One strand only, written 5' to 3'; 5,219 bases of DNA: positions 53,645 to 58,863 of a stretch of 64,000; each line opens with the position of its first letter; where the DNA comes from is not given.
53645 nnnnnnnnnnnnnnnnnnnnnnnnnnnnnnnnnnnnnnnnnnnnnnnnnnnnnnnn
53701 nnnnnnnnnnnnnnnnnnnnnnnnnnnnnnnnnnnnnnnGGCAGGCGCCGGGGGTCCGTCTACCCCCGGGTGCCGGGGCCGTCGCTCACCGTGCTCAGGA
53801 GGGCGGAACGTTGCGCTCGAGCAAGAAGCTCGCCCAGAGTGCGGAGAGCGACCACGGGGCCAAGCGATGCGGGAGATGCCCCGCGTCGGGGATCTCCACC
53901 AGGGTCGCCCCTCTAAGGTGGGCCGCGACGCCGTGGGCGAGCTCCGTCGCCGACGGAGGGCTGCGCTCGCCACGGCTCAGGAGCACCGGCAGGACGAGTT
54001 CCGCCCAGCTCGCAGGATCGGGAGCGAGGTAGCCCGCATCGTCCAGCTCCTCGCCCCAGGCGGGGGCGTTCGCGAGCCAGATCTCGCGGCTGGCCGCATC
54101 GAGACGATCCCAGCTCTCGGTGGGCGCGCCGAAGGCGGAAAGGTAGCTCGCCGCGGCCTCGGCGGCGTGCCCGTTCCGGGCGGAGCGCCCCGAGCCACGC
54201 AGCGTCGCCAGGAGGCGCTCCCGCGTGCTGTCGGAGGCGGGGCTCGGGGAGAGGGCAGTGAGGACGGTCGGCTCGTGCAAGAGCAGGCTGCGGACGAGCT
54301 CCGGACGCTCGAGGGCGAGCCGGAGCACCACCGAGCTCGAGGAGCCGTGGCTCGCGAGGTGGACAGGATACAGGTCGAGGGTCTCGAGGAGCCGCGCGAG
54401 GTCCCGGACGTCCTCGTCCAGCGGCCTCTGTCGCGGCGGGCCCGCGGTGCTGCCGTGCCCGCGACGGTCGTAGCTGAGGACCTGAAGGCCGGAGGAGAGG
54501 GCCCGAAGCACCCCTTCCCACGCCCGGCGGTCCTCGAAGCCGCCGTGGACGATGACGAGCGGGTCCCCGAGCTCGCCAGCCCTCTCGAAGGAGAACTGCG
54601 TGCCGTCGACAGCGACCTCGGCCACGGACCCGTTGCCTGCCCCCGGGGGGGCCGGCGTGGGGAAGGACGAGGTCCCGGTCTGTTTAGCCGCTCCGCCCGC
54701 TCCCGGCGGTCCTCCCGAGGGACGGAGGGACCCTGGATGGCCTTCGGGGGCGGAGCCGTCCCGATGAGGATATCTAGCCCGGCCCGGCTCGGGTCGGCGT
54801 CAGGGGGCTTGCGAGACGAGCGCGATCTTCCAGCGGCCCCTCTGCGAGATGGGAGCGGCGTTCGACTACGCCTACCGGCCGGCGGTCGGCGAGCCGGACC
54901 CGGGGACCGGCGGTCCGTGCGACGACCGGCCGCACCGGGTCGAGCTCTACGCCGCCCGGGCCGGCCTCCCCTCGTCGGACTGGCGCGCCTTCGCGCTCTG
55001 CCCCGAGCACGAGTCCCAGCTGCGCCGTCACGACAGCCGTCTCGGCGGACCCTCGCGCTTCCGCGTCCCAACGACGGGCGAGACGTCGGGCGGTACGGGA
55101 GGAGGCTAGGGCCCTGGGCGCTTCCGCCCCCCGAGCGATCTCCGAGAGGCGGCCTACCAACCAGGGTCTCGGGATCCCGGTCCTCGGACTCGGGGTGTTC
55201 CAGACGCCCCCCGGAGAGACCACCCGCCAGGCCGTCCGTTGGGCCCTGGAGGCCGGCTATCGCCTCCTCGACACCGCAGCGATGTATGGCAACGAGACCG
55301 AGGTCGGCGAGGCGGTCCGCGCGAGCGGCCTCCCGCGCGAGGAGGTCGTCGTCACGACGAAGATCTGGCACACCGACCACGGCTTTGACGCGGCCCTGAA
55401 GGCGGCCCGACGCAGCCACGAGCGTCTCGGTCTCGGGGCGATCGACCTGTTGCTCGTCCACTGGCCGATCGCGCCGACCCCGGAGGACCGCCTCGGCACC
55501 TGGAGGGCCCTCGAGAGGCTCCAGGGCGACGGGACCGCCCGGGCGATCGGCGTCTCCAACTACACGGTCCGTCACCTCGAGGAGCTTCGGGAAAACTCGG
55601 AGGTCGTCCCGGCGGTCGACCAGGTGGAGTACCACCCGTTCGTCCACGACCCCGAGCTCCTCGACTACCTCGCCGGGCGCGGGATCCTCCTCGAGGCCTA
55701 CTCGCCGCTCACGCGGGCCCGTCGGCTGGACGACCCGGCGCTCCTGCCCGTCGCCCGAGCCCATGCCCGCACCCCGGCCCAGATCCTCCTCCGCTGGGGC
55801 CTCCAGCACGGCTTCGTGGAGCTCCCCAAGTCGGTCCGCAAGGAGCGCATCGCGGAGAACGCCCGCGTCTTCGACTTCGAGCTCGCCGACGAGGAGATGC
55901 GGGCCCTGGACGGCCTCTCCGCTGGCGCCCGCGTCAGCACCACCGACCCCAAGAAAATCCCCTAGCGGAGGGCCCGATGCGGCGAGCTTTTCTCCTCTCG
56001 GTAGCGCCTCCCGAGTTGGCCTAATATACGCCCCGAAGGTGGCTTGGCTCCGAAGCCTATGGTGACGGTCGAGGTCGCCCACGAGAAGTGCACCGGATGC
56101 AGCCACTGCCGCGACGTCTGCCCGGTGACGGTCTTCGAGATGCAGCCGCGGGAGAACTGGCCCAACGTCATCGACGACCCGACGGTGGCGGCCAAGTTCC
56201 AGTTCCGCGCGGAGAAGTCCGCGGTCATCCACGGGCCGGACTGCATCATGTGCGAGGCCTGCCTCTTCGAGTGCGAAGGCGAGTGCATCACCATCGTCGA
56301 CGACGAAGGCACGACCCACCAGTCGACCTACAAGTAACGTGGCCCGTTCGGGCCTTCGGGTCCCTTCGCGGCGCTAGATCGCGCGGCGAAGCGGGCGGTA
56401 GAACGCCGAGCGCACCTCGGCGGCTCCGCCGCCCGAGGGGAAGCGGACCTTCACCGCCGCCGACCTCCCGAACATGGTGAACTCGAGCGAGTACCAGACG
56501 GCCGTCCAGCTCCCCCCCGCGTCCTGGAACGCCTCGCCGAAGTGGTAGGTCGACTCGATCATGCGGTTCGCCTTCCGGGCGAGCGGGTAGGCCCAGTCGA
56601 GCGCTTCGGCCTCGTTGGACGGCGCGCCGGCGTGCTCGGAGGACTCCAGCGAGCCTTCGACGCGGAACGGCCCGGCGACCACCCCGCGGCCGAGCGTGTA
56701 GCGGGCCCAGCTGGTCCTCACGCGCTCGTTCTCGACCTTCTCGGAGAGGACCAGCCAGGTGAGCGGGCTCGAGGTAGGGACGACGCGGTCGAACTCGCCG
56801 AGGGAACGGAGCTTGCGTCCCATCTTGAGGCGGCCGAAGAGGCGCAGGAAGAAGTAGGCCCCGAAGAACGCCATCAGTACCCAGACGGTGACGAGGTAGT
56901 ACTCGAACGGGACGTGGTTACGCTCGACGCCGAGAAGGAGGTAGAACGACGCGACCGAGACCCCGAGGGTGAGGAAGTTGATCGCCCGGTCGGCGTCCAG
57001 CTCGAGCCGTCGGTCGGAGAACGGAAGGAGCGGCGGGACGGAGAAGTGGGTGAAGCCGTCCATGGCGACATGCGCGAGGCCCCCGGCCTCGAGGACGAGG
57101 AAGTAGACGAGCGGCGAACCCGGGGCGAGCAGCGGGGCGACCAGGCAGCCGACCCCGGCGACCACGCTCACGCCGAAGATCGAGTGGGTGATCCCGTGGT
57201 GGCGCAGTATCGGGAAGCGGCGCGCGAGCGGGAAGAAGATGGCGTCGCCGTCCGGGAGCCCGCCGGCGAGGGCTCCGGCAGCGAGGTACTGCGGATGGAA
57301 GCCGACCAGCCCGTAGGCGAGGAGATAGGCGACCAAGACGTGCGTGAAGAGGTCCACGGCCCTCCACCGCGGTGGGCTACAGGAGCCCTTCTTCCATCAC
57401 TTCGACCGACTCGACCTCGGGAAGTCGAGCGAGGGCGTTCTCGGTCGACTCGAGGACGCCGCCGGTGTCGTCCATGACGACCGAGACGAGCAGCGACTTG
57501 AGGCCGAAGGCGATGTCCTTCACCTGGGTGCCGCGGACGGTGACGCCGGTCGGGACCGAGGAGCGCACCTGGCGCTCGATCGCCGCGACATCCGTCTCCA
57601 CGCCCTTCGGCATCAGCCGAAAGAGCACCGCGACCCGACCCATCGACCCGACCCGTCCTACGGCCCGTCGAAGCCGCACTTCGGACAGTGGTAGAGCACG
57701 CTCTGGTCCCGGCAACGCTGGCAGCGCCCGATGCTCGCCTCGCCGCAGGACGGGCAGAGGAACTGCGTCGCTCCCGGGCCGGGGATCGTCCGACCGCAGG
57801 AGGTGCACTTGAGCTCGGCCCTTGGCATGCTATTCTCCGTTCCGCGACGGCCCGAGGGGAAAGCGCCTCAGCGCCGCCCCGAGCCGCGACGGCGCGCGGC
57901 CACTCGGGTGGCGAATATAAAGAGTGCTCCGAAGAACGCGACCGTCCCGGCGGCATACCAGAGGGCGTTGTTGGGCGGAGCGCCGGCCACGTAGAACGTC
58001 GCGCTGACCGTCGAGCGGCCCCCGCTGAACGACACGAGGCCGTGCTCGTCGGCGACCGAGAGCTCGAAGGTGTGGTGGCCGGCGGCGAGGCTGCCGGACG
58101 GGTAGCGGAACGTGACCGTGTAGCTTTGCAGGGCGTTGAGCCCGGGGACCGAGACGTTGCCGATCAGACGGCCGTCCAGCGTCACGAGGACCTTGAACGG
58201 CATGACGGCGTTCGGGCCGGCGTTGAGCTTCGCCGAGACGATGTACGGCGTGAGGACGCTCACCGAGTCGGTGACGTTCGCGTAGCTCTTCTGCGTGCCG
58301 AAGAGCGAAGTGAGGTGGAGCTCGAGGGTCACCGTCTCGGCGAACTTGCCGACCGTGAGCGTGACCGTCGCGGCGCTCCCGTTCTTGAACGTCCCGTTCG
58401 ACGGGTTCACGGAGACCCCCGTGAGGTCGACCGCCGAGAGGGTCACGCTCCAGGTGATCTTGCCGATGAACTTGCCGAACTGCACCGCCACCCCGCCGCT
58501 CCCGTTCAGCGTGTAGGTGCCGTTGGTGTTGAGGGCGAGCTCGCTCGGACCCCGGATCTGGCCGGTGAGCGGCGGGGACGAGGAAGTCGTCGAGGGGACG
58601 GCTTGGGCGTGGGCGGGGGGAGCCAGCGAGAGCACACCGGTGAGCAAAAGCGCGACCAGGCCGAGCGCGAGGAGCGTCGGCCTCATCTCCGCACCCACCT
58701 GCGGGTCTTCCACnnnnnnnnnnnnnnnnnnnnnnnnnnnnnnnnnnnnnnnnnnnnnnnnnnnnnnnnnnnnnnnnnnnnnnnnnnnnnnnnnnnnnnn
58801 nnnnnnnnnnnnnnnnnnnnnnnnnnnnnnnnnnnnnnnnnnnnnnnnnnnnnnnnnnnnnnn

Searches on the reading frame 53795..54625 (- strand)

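Call 80: search_protein_families(library=pfam, proteins=[window:53795-54625:-], max_evalue=0.01)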
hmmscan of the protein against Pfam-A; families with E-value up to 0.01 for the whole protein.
window:53795-54625:- (276 aa): 3 families
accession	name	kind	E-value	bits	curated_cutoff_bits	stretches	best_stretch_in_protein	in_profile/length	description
PF12697.13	Abhydrolase_6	-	5.2e-18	66.9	26.3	1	23-254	1-208/217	Alpha/beta hydrolase family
PF00561.26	Abhydrolase_1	-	2.1e-16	60.8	25.8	1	22-185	2-160/245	alpha/beta hydrolase fold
PF12146.15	Hydrolase_4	-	1.2e-06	28.5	27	1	23-126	7-116/239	Serine aminopeptidase, S33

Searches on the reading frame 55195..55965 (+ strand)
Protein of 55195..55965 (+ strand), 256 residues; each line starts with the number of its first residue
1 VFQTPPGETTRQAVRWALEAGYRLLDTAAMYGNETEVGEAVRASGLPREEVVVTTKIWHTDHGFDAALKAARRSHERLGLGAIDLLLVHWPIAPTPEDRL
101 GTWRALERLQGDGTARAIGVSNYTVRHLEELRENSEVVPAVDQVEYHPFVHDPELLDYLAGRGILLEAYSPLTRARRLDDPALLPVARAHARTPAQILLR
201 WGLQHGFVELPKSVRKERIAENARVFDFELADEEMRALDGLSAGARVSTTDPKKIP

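Call 80: search_protein_families(library=pfam, proteins=[window:55195-55965:+], max_evalue=0.01)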
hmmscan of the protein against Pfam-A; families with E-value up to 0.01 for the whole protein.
window:55195-55965:+ (256 aa): 1 family
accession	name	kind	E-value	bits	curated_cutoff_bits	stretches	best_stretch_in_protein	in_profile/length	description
PF00248.27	Aldo_ket_red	-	1.6e-46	159.2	24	1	7-241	18-289/291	Aldo/keto reductase family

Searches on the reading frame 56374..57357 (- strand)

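Call 80: search_protein_families(library=pfam, proteins=[window:56374-57357:-], max_evalue=0.01)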
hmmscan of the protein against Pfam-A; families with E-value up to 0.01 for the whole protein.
window:56374-57357:- (327 aa): 1 family
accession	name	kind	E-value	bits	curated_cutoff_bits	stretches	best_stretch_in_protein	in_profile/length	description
PF04307.19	YdjM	-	6.8e-18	65.2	29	1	1-165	1-171/176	YdjM inner membrane protein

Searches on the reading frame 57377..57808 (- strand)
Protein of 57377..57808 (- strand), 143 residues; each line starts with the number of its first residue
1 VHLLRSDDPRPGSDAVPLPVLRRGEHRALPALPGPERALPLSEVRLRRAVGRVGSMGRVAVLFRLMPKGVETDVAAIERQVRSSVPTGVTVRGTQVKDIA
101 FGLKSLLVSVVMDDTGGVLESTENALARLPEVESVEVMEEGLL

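Call 80: search_protein_families(library=pfam, proteins=[window:57377-57808:-], max_evalue=0.01)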
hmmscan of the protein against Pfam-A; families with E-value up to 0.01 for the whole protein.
window:57377-57808:- (143 aa): 1 family
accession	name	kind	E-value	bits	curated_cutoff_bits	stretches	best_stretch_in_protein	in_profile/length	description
PF00736.24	EF1_GNE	-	4.5e-16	59.2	20.8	1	61-139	2-84/88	EF-1 guanine nucleotide exchange domain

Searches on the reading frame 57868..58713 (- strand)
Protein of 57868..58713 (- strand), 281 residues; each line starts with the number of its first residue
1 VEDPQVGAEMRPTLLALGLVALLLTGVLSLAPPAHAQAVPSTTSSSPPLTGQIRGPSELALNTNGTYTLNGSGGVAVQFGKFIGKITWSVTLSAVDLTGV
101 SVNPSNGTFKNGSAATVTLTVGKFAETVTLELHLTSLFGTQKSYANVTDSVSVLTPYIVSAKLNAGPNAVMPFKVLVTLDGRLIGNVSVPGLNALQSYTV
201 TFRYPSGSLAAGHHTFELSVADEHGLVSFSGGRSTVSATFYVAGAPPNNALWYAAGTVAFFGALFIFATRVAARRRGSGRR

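Call 80: search_protein_families(library=pfam, proteins=[window:57868-58713:-], max_evalue=0.01)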
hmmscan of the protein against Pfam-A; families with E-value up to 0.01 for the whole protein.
window:57868-58713:- (281 aa): 2 families
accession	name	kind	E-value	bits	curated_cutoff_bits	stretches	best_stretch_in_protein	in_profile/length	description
PF07705.17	CARDB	-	4.7e-05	24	22.7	1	164-227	29-89/101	CARDB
PF02010.21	REJ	-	0.00027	20.1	25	0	8-72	43-107/452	REJ domain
